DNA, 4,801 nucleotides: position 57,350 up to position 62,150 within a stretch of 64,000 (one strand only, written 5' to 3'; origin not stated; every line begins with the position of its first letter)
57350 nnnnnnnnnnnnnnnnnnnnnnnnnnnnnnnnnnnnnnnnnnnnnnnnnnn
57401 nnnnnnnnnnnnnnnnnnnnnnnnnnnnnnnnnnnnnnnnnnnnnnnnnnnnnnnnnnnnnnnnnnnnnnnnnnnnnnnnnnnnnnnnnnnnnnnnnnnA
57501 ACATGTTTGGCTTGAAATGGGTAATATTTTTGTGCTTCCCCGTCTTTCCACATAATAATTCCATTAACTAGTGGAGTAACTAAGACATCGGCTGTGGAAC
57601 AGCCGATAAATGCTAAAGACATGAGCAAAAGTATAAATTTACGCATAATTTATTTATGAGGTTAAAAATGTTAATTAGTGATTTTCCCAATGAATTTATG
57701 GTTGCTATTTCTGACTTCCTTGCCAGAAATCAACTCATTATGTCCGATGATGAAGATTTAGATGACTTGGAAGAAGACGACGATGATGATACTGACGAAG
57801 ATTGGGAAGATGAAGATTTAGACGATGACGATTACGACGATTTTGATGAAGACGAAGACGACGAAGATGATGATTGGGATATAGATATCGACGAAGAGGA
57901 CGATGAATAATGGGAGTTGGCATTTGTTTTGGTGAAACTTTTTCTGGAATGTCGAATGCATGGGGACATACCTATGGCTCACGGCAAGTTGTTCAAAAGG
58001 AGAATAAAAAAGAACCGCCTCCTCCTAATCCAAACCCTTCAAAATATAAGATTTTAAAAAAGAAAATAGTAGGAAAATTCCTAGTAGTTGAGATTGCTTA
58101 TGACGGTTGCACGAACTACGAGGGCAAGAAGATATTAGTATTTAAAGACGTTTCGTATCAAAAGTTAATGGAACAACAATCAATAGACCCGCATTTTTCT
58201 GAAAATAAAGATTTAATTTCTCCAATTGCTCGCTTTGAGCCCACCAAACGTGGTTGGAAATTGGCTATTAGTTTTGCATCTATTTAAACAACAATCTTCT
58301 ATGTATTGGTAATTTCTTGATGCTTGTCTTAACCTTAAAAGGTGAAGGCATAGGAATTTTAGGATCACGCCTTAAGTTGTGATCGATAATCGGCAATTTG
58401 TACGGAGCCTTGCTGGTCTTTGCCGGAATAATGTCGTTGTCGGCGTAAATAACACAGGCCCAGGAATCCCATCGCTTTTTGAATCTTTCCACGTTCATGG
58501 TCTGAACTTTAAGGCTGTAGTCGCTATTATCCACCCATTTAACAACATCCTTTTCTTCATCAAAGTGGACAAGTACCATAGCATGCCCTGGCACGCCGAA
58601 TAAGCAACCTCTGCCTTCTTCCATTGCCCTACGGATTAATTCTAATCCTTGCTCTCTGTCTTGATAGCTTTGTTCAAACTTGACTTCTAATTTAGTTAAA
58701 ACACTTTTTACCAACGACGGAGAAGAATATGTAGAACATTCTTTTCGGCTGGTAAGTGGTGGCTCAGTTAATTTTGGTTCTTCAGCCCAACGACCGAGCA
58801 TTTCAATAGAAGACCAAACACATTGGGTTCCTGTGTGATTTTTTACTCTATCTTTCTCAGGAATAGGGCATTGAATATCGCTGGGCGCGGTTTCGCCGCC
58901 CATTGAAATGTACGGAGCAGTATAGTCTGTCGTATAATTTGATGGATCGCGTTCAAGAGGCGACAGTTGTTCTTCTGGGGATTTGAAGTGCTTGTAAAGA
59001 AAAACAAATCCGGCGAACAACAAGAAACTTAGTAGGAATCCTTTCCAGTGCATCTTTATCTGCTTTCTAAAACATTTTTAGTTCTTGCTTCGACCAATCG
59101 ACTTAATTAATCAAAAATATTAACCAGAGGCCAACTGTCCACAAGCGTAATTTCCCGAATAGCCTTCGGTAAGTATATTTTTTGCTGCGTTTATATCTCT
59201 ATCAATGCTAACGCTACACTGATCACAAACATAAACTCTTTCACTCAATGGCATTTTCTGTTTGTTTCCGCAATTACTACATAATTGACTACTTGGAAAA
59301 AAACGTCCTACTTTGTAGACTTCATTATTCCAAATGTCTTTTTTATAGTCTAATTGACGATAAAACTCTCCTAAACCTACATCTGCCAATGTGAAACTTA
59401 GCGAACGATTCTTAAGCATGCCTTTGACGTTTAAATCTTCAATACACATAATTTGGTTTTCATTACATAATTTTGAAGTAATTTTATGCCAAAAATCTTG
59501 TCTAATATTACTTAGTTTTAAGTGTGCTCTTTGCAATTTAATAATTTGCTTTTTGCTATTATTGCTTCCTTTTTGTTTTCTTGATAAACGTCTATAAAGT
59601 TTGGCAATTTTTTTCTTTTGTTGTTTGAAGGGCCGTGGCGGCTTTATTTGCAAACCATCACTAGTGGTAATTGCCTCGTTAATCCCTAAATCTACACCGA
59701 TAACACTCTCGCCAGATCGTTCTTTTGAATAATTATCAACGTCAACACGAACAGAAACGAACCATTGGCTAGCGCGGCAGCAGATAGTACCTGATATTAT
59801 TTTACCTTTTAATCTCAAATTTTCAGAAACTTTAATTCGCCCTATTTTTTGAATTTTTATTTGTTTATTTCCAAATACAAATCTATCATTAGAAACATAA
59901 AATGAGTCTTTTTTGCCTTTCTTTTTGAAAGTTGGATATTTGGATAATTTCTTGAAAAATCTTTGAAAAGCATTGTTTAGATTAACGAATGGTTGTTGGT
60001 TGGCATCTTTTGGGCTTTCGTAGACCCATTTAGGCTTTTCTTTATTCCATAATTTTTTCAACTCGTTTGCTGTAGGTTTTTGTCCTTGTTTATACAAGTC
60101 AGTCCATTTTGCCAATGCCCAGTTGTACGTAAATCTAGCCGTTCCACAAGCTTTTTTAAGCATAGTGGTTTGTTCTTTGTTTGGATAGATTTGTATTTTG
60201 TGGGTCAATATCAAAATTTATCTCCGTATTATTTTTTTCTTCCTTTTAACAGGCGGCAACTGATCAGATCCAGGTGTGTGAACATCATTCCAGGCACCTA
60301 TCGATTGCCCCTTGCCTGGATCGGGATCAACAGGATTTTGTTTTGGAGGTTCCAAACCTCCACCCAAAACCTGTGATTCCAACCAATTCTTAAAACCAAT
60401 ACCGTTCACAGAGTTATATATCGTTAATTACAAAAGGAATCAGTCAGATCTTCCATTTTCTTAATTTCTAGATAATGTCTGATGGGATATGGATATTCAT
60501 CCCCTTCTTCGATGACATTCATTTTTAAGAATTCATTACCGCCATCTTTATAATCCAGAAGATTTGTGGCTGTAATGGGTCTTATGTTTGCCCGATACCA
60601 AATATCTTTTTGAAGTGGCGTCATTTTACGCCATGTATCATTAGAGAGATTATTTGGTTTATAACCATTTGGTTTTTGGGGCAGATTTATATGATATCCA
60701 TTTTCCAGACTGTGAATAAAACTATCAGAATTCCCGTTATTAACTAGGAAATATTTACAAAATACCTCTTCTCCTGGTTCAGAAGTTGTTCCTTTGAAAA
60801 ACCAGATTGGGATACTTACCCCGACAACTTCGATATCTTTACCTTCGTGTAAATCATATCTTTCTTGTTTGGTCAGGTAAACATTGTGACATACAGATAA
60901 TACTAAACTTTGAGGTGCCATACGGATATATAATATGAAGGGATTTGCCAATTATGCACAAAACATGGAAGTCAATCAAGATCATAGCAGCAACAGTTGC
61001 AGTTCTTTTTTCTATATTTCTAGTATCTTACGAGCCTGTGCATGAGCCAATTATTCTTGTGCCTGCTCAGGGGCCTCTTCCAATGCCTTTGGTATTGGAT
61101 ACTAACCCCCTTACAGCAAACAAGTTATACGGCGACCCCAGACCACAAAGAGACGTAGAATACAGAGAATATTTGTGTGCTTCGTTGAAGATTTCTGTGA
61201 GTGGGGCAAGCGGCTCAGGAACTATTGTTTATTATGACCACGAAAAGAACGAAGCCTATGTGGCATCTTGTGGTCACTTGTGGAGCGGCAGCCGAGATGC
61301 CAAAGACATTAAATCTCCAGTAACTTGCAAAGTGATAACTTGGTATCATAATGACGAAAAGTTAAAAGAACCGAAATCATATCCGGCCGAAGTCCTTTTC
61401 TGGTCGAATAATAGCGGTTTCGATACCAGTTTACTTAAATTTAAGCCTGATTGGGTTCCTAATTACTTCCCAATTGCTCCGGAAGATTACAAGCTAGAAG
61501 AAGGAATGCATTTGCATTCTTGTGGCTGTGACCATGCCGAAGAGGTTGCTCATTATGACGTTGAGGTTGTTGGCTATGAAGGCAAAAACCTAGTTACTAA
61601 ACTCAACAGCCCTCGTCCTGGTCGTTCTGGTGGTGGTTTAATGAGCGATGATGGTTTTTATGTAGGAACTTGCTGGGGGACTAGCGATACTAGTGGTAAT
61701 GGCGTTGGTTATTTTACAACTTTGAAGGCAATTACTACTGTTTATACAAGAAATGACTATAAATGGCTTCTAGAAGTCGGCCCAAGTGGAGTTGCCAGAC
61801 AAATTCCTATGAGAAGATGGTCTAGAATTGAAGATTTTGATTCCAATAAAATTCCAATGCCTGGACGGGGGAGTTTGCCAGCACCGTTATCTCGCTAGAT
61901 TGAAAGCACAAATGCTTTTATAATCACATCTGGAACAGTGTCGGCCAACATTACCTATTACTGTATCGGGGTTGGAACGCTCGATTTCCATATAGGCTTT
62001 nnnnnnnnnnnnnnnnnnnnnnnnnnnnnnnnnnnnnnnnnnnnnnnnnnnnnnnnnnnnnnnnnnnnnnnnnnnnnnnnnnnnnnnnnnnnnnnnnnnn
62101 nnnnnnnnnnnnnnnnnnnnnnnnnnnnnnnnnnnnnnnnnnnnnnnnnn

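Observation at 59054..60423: IS200/IS605 tnpB-only insertion (probable omega-RNA-guided TnpB) inside the phage genome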

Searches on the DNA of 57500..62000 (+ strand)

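Call 7: search_dna_similar(query=window:57500-62000:+, collection=phages, mode=distant, max_rows=25)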
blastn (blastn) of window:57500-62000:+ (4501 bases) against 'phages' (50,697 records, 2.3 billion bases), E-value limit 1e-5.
Records with a match: 68; places in all: 117; records where one place covers at least 80% of the query: 0.
Best place of each record, by identity: 60-80% 68.
By first word of the organism name: Staphylococcus 18; Prevotella 15; Erwinia 9; Dickeya 6; Xanthomonas 4; Pseudomonas 4; Klebsiella 3; Bacillus 3; uncultured 1; Raoultella 1; and 4 more.
By host as written in the record: Prevotella sp. 15; Staphylococcus aureus 15; Erwinia amylovora 7; Dickeya solani MK10 4; Klebsiella pneumoniae 3; Xanthomonas hortorum pv. vitians CFBP8640 3; - 3; Pseudomonas putida var. Manila 2; and 14 more.
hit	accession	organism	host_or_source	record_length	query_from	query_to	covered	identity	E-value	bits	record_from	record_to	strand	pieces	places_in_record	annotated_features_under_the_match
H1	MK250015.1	Prevotella phage Lak-A1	Prevotella sp.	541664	1908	2123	5%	70.8%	6e-18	100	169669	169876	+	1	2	record has no annotation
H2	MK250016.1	Prevotella phage Lak-A1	Prevotella sp.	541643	1908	2123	5%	70.8%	6e-18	100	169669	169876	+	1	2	record has no annotation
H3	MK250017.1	Prevotella phage Lak-A1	Prevotella sp.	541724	1908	2123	5%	70.8%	6e-18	100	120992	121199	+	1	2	record has no annotation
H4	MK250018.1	Prevotella phage Lak-A1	Prevotella sp.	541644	1908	2123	5%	70.8%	6e-18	100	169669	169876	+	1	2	record has no annotation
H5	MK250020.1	Prevotella phage Lak-B1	Prevotella sp.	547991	1918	2118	4%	71.5%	1e-14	91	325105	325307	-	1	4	record has no annotation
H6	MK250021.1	Prevotella phage Lak-B2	Prevotella sp.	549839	1918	2118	4%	71.5%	1e-14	91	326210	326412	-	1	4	record has no annotation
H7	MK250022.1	Prevotella phage Lak-B3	Prevotella sp.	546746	1918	2118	4%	71.5%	1e-14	91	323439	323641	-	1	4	record has no annotation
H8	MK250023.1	Prevotella phage Lak-B4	Prevotella sp.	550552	1918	2118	4%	71.5%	1e-14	91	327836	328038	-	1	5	record has no annotation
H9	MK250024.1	Prevotella phage Lak-B5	Prevotella sp.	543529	1918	2118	4%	71.5%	1e-14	91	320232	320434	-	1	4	record has no annotation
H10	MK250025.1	Prevotella phage Lak-B6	Prevotella sp.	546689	1918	2118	4%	71.5%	1e-14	91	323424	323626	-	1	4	record has no annotation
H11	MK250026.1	Prevotella phage Lak-B7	Prevotella sp.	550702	1918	2118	4%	71.5%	1e-14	91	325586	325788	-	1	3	record has no annotation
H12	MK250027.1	Prevotella phage Lak-B8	Prevotella sp.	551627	1918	2118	4%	71.5%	1e-14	91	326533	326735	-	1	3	record has no annotation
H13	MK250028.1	Prevotella phage Lak-B9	Prevotella sp.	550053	1918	2118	4%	71.5%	1e-14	91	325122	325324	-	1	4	record has no annotation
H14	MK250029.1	Prevotella phage Lak-C1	Prevotella sp.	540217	1908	2103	4%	70.5%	5e-12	81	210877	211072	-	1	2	record has no annotation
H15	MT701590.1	Klebsiella phage Miami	Klebsiella pneumoniae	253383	1908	2080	4%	71.8%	1e-8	70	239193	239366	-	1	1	putative transposase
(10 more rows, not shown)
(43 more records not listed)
